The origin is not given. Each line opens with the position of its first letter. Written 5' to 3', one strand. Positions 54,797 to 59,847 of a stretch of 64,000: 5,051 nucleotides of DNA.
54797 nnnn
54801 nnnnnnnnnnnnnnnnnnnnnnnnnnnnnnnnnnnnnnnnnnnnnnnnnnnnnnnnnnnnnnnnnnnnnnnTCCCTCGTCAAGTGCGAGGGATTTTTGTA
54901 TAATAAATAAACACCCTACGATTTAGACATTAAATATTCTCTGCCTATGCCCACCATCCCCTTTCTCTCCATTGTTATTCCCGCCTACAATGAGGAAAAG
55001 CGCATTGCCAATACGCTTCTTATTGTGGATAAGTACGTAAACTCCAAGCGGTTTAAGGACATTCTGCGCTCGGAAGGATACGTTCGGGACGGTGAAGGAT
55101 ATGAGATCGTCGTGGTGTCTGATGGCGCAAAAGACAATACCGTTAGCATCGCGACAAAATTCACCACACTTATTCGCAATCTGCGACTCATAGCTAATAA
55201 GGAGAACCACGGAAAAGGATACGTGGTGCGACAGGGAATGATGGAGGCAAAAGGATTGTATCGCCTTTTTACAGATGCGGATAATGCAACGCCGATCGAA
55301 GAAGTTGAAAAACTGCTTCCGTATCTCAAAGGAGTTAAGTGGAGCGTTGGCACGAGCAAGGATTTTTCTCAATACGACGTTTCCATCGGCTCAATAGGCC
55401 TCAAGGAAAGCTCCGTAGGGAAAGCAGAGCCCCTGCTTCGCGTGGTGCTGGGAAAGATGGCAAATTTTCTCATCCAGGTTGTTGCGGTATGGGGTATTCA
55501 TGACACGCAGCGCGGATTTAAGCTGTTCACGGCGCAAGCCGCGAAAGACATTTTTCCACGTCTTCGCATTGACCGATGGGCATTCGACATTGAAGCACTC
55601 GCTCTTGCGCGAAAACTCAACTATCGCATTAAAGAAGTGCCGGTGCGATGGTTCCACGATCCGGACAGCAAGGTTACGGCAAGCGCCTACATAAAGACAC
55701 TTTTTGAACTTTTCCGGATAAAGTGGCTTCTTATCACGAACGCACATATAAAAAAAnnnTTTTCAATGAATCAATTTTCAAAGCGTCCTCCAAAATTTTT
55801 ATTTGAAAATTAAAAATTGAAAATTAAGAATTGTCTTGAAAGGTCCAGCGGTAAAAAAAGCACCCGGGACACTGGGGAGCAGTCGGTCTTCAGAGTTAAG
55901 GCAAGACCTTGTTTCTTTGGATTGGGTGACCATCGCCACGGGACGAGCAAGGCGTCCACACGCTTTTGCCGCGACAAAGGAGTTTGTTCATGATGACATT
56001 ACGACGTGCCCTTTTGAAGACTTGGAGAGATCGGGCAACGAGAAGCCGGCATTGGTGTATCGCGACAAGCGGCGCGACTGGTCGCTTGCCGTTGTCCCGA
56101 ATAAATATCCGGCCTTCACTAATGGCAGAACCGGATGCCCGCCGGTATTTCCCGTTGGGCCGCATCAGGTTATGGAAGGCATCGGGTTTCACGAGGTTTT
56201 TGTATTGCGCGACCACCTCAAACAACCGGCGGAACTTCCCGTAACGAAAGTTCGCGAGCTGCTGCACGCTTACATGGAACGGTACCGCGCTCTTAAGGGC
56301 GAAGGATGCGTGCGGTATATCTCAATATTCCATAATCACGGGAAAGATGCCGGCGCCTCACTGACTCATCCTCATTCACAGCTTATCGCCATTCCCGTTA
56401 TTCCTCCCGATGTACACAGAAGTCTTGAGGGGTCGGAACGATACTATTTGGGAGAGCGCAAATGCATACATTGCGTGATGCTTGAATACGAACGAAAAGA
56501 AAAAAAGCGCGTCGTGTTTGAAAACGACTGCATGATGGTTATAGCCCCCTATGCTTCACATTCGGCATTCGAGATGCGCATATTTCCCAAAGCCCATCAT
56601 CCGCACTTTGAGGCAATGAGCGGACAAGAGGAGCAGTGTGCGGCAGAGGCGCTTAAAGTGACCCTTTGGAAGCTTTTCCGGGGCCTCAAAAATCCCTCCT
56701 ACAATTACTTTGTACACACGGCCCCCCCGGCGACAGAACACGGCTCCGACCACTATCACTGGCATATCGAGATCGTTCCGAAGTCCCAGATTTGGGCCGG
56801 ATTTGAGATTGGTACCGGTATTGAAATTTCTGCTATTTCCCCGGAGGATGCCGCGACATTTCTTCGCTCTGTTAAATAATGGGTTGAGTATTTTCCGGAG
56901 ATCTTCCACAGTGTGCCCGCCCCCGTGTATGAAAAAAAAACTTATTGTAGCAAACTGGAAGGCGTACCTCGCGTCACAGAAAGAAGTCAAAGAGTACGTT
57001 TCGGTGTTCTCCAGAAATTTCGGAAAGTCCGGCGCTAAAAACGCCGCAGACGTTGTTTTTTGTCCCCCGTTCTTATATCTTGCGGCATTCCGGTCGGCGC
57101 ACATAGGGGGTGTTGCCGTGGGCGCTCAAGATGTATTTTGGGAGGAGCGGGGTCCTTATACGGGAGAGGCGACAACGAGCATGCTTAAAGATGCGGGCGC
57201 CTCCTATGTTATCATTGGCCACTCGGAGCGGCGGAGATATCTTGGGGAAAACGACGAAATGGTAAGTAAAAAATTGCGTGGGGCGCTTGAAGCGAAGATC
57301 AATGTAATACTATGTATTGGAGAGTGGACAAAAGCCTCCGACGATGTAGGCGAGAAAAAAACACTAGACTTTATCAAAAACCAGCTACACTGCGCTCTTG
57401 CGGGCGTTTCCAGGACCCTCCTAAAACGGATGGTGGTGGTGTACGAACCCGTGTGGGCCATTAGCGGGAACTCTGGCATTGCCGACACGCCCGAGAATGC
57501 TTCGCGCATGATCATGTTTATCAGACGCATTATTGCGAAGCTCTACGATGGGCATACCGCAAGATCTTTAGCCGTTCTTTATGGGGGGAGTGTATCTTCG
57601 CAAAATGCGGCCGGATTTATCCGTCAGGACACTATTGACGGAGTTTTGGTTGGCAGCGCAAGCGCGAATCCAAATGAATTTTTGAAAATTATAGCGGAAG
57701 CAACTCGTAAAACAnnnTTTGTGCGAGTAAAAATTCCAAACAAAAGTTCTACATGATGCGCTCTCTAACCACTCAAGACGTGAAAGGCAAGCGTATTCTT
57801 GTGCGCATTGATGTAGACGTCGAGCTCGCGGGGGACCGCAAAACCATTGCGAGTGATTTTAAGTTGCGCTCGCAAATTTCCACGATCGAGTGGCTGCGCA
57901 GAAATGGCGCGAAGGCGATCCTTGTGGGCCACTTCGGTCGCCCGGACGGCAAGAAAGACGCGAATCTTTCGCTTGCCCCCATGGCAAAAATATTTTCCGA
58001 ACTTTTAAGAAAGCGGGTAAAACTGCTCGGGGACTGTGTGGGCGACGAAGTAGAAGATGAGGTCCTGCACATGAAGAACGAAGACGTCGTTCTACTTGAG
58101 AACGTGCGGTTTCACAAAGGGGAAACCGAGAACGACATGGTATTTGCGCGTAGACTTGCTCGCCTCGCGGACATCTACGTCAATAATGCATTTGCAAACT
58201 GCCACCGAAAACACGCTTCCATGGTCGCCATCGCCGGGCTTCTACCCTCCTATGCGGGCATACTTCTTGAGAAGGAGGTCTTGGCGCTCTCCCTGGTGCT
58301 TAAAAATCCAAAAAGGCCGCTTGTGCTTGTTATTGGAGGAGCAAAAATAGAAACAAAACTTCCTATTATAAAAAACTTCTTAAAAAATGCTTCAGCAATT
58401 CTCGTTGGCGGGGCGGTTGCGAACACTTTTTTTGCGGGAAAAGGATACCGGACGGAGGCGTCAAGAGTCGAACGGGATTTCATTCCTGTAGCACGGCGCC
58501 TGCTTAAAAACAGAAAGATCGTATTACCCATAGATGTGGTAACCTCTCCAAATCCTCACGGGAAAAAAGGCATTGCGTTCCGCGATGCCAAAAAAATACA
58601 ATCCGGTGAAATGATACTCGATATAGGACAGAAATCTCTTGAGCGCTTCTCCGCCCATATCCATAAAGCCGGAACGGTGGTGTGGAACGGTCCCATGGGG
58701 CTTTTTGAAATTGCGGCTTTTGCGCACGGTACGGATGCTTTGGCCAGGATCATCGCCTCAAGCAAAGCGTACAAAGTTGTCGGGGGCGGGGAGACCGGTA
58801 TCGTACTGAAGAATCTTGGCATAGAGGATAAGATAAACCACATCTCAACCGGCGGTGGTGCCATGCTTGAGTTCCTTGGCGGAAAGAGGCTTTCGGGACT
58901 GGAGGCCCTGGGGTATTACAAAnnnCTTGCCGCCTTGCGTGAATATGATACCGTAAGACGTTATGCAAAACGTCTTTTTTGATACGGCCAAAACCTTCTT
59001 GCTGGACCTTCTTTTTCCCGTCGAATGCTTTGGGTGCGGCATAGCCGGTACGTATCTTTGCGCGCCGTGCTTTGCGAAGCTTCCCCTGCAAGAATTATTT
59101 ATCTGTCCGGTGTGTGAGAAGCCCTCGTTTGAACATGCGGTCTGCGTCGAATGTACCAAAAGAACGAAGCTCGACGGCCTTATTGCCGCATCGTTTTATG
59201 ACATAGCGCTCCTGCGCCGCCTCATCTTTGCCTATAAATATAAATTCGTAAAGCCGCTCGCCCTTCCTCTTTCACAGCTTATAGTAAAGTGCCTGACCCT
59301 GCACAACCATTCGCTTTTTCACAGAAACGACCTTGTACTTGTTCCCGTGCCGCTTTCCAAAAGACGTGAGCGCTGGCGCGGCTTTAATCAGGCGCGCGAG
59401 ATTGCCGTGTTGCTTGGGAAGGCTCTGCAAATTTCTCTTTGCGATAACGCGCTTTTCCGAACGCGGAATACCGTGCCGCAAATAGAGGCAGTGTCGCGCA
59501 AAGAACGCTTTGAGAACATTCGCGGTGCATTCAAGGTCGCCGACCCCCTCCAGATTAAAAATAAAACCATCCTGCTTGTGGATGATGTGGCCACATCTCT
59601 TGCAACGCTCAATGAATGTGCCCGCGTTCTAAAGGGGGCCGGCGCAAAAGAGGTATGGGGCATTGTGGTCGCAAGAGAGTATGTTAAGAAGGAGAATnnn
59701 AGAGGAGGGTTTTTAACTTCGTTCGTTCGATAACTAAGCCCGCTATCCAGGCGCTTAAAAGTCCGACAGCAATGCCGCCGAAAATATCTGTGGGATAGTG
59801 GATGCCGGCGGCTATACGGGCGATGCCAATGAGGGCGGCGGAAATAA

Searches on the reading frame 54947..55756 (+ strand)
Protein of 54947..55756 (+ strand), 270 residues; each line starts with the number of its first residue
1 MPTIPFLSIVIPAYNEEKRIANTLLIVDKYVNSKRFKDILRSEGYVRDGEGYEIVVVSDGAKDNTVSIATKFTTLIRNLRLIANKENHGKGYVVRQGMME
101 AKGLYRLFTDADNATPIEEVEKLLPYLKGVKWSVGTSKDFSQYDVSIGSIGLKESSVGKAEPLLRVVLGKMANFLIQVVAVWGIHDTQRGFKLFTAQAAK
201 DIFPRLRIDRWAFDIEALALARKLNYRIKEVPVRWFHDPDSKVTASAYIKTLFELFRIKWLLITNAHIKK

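Call 13: search_protein_families(library=pfam, proteins=[window:54947-55756:+])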
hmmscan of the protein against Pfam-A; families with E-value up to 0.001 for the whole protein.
window:54947-55756:+ (270 aa): 1 family
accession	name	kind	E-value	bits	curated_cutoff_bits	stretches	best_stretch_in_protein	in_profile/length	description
PF00535.33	Glycos_transf_2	-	1.1e-21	77.9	23.3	1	8-129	1-105/168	Glycosyl transferase family 2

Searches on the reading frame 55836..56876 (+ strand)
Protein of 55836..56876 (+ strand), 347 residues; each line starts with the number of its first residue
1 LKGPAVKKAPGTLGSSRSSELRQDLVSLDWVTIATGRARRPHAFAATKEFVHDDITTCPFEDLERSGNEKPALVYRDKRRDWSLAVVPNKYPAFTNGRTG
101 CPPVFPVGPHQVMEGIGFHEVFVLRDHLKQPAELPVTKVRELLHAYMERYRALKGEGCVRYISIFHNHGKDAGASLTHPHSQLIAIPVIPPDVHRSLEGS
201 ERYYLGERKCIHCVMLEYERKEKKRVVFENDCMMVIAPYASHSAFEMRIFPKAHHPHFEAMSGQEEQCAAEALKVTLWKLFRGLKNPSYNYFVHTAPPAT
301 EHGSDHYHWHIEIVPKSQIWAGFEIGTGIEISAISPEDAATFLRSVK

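Call 13: search_protein_families(library=pfam, proteins=[window:55836-56876:+])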
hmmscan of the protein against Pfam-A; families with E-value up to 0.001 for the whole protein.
window:55836-56876:+ (347 aa): 4 families
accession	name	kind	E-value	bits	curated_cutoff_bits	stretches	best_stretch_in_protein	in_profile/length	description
PF16268.10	DUF4921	-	1.7e-10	40.8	28.5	1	156-338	218-388/425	Domain of unknown function (DUF4921)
PF02744.22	GalP_UDP_tr_C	-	1.3e-05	25.4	29.2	1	202-313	7-119/165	Galactose-1-phosphate uridyl transferase, C-terminal domain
PF01087.27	GalP_UDP_transf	-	2e-05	25.6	22.1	1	131-190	125-184/184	Galactose-1-phosphate uridyl transferase, N-terminal domain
PF16285.10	DUF4931_N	-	0.00041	20.9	24.1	0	137-186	72-121/124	Domain of unknown function (DUF4931) N-terminal domain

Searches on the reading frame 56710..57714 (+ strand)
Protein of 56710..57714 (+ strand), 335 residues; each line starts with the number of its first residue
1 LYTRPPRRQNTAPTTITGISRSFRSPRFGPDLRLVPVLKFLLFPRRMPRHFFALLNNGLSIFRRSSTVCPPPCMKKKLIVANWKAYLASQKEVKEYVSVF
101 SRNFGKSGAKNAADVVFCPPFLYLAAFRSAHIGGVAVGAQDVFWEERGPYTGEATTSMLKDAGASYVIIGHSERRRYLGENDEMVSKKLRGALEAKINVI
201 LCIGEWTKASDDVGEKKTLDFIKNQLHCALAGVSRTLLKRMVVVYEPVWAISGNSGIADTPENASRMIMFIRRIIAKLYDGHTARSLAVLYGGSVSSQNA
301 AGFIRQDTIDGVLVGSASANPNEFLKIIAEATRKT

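Call 13: search_protein_families(library=pfam, proteins=[window:56710-57714:+])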
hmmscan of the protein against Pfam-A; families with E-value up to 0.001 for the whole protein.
window:56710-57714:+ (335 aa): 1 family
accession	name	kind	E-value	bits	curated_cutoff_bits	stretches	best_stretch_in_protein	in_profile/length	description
PF00121.24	TIM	-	1.4e-72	244.6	20.1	1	77-330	1-244/245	Triosephosphate isomerase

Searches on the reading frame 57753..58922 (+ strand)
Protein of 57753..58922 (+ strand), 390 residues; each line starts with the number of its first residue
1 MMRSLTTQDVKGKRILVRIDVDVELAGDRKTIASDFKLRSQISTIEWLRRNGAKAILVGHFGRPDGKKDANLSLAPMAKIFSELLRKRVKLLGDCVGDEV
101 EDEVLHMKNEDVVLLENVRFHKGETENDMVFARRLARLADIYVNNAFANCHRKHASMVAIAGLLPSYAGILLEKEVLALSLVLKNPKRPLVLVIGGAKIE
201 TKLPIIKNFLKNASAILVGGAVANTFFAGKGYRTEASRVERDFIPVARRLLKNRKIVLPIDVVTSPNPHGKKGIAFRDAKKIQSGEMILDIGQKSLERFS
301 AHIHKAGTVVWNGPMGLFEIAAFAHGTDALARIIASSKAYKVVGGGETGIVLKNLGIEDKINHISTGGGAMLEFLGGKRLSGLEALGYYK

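Call 13: search_protein_families(library=pfam, proteins=[window:57753-58922:+])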
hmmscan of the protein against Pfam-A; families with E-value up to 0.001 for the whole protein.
window:57753-58922:+ (390 aa): 1 family
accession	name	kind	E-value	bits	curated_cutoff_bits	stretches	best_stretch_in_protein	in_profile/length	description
PF00162.24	PGK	-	5.3e-128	427.7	27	1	8-378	4-379/379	Phosphoglycerate kinase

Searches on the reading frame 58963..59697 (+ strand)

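Call 13: search_protein_families(library=pfam, proteins=[window:58963-59697:+])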
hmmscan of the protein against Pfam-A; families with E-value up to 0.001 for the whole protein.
window:58963-59697:+ (245 aa): 2 families
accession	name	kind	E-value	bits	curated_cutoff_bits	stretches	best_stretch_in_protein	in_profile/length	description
PF18912.6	DZR_2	-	1.3e-07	31.8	27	1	13-64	1-55/56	Double zinc ribbon domain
PF00156.33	Pribosyltran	-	3.8e-06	26.7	26.3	1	185-237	79-124/158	Phosphoribosyl transferase domain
